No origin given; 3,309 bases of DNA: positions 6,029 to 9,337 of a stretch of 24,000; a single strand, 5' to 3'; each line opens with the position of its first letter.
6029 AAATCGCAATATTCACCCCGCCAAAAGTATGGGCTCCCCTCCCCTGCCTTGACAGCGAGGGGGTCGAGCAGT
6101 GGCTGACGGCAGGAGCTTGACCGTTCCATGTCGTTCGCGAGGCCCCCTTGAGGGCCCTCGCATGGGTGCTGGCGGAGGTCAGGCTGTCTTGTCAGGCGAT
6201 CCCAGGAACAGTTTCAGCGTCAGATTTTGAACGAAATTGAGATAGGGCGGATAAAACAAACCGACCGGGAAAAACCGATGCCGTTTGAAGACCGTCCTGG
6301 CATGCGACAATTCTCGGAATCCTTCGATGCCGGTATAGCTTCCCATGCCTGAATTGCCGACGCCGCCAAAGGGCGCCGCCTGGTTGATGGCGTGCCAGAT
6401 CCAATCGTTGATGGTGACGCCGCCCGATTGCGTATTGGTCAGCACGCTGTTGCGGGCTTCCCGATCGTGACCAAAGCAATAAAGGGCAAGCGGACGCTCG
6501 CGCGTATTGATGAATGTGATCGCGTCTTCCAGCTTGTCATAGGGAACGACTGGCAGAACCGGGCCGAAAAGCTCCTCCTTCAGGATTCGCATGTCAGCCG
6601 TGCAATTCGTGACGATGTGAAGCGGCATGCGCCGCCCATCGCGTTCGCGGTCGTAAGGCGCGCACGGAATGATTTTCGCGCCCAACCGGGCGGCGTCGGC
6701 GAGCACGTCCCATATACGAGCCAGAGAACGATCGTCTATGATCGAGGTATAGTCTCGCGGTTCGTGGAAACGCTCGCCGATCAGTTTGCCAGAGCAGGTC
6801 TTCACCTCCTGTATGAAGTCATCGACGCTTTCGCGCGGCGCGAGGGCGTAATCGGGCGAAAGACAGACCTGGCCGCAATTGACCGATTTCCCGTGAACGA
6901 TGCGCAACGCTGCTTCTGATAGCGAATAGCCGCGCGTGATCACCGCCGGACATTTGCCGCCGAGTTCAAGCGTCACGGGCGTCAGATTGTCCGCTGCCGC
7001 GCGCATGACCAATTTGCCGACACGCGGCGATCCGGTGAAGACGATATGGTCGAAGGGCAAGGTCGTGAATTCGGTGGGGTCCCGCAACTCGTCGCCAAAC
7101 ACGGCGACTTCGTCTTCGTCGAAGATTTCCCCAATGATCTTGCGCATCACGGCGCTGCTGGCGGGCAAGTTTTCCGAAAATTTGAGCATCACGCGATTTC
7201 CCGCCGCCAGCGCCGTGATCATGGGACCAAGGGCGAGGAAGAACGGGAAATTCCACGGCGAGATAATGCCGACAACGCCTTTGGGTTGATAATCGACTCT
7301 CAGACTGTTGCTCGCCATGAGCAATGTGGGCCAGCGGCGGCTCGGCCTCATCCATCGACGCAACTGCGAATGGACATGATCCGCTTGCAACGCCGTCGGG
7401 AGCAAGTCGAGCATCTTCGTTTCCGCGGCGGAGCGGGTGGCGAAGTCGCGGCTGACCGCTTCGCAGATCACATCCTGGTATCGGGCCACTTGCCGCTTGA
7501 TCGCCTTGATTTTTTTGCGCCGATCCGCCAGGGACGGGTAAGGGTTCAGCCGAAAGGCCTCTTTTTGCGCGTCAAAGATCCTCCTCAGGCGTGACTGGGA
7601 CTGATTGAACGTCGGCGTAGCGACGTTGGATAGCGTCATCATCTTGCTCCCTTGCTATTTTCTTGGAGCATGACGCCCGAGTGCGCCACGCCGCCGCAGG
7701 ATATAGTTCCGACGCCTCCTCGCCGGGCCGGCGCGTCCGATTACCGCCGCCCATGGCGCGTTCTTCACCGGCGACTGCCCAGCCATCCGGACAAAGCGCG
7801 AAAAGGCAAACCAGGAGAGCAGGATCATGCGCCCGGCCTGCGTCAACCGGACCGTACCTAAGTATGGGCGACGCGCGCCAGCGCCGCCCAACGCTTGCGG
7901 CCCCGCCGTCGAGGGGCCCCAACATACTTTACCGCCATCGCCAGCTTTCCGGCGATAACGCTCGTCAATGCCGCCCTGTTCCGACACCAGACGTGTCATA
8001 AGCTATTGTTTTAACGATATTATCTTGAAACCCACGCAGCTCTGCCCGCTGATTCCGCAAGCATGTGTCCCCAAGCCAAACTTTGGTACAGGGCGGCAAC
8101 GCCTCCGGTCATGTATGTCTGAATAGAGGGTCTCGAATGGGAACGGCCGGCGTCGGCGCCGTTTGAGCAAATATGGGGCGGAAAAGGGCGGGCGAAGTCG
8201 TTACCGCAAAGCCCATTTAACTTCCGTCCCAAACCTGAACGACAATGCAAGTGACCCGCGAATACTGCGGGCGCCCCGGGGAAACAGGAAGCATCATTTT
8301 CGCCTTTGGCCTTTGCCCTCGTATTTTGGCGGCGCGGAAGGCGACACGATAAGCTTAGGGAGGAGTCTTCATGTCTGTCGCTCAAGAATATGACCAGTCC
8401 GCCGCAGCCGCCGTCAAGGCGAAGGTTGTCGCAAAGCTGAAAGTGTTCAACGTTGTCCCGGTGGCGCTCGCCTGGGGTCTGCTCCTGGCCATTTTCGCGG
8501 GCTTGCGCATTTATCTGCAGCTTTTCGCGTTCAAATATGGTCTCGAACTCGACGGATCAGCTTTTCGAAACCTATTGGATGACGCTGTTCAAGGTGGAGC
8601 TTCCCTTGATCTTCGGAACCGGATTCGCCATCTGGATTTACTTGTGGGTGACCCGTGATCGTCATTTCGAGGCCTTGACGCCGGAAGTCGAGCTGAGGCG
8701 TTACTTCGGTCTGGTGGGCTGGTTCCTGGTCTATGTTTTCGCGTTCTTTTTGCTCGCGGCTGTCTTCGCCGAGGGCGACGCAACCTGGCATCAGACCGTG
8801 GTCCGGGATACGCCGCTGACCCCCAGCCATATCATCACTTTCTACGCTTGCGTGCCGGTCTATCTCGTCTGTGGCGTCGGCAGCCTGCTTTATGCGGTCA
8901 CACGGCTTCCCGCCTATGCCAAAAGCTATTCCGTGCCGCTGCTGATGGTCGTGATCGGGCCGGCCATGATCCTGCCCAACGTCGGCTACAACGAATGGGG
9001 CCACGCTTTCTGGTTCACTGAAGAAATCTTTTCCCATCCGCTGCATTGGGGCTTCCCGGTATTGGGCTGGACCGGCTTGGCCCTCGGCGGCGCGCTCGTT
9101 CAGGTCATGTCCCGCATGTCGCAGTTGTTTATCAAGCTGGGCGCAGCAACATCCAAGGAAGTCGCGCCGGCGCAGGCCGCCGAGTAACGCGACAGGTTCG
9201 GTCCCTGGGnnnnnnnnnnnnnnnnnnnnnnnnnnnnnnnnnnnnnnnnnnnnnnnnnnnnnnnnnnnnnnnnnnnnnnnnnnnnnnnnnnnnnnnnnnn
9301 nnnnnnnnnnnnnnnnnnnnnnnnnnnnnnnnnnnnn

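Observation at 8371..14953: Seven-gene divergent CuMMO operon with an expanded copper-handling tail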

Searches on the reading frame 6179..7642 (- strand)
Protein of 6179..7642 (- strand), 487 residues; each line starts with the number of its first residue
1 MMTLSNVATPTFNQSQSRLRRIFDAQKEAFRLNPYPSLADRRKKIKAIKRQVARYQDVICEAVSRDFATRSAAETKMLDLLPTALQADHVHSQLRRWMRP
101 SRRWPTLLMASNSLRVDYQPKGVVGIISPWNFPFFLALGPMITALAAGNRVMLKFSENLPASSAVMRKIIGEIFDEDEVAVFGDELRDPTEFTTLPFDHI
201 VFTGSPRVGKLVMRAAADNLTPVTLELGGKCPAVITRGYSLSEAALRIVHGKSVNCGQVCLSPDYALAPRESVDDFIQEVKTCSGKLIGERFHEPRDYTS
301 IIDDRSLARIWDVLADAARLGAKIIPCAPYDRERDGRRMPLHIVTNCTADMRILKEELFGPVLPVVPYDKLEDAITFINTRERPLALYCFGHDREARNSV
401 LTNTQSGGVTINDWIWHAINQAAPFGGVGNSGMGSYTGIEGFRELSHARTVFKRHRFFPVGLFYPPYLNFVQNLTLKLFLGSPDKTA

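Call 14: search_protein_families(library=pfam, proteins=[window:6179-7642:-], max_evalue=0.001)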
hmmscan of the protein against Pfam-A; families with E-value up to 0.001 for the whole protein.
window:6179-7642:- (487 aa): 1 family
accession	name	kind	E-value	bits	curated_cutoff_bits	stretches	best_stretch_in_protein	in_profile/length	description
PF00171.27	Aldedh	-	2.3e-75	254.4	23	1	15-451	27-461/461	Aldehyde dehydrogenase family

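Call 43: find_homologous_proteins(query=window:6179-7642:-, max_evalue=1e-50)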
Query window:6179-7642:- (487 aa): 7997 proteins with E <= 1e-50 among 8000 candidates; the best 120 are listed.
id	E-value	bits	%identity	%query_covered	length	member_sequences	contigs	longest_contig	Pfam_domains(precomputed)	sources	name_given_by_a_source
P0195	0.0e+0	1019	91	100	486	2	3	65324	PF00171.28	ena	-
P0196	2.1e-224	764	68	99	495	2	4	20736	PF00171.28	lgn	-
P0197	2.9e-222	757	67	100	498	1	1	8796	PF00171.28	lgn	-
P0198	4.4e-220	749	67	98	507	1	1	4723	PF00171.28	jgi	jgi:coniferyl-aldehyde dehydrogenase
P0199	1.7e-219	747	66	98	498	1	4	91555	PF00171.28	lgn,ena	-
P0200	8.0e-219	745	66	99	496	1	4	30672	PF00171.28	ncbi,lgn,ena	-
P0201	9.0e-215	732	65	100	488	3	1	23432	PF00171.28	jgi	jgi:coniferyl-aldehyde dehydrogenase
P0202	1.6e-214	731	66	97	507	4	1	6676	PF00171.28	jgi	jgi:coniferyl-aldehyde dehydrogenase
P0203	9.6e-211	719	65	99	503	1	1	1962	PF00171.28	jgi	jgi:coniferyl-aldehyde dehydrogenase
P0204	2.7e-209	714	65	99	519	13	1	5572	PF00171.28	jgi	jgi:coniferyl-aldehyde dehydrogenase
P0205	3.3e-209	713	64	98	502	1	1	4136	PF00171.28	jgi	jgi:coniferyl-aldehyde dehydrogenase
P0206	4.8e-208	710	66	93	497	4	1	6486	PF00171.28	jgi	jgi:coniferyl-aldehyde dehydrogenase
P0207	7.9e-208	709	62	99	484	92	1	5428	PF00171.28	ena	-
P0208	1.5e-207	708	65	97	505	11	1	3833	PF00171.28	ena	-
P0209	7.2e-207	706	65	96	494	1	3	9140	PF00171.28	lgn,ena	-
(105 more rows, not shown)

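Call 64: search_protein_families(library=ncbifam, proteins=[window:6179-7642:-], max_evalue=0.001)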
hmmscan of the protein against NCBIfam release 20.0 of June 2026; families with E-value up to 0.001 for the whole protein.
window:6179-7642:- (487 aa): 40 families (the best 25 are shown)
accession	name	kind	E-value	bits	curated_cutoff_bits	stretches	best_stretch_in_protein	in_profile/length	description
NF045701.1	BenzalDHMdlD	equivalog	3.1e-83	279.8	550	1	15-451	5-432/436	NAD(P)-dependent benzaldehyde dehydrogenase MdlD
NF006916.0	PRK09407.1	equivalog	1.8e-59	201.8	521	1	20-455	59-494/526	succinic semialdehyde dehydrogenase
TIGR01780.1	SSADH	subfamily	1.2e-48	166.1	646.35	1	112-444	109-443/448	succinate-semialdehyde dehydrogenase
NF010000.0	PRK13473.1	subfamily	9.7e-47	159.7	615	1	118-455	136-474/475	aminobutyraldehyde dehydrogenase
NF045736.1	PaDhStyDRhodo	equivalog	9.2e-46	156.4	800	1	119-442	142-466/479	phenylacetaldehyde dehydrogenase StyD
TIGR01804.1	BADH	equivalog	2.6e-44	151.5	668.6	1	115-445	128-463/467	betaine-aldehyde dehydrogenase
TIGR03216.1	OH_muco_semi_DH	equivalog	7.9e-44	150.1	693.25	1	118-442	137-468/481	2-hydroxymuconic semialdehyde dehydrogenase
TIGR04284.1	aldehy_Rv0768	hypoth_equivalog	3.1e-43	148.5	775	1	115-451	136-476/480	aldehyde dehydrogenase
NF007497.0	PRK10090.1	equivalog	1.4e-42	146.1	500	1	118-452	140-476/480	aldehyde dehydrogenase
NF040648.1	lactal_redase_Meth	equivalog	4.9e-42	144.5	650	1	119-435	128-444/463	lactaldehyde dehydrogenase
NF009725.0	PRK13252.1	equivalog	7.6e-40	136.8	593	1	119-452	141-478/488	betaine-aldehyde dehydrogenase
TIGR02299.1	HpaE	equivalog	2.3e-39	135.3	638.35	1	118-438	133-461/488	5-carboxymethyl-2-hydroxymuconate semialdehyde dehydrogenase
NF050026.1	AcaldDHExaC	equivalog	3.8e-39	134.7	900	1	119-436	150-476/503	acetaldehyde dehydrogenase ExaC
NF045735.1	PaDhStyDPseudo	equivalog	1.4e-38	132.8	850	1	118-439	144-467/483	phenylacetaldehyde dehydrogenase StyD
NF006915.0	PRK09406.1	equivalog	4.2e-38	131.4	730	1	115-452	118-455/457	NADP-dependent succinic semialdehyde dehydrogenase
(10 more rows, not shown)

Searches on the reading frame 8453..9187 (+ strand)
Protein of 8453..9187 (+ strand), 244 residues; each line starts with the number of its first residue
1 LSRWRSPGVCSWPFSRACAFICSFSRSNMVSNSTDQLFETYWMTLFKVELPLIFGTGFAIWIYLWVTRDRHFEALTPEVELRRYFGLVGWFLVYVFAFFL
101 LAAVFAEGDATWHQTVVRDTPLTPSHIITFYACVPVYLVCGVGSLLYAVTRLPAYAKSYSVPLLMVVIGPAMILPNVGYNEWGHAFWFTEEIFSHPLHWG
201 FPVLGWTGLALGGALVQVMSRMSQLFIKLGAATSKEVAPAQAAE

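Call 5: search_protein_families(library=pfam, proteins=[window:8453-9187:+], max_evalue=0.01)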
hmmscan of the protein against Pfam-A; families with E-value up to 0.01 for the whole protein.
window:8453-9187:+ (244 aa): 2 families
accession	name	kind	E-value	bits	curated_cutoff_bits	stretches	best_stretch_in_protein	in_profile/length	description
PF04896.17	AmoC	-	1.2e-77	261.1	26.7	1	33-226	49-242/245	Ammonia monooxygenase/methane monooxygenase, subunit C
PF03649.18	UPF0014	-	0.0086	15.9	22.6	0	87-183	42-143/242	Uncharacterised protein family (UPF0014)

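Call 6: search_protein_families(library=ncbifam, proteins=[window:8453-9187:+], max_evalue=0.01)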
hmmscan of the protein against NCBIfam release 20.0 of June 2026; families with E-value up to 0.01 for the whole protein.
window:8453-9187:+ (244 aa): 2 families
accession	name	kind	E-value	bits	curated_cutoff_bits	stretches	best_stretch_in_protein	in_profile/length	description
NF041641.1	AmoC_BACT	equivalog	2.3e-85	285.9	319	1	32-225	55-248/250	bacterial ammonia monooxygenase, subunit AmoC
TIGR03078.1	CH4_NH3mon_ox_C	equivalog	1.8e-76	256.7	280.6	1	33-224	38-231/231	methane monooxygenase/ammonia monooxygenase subunit C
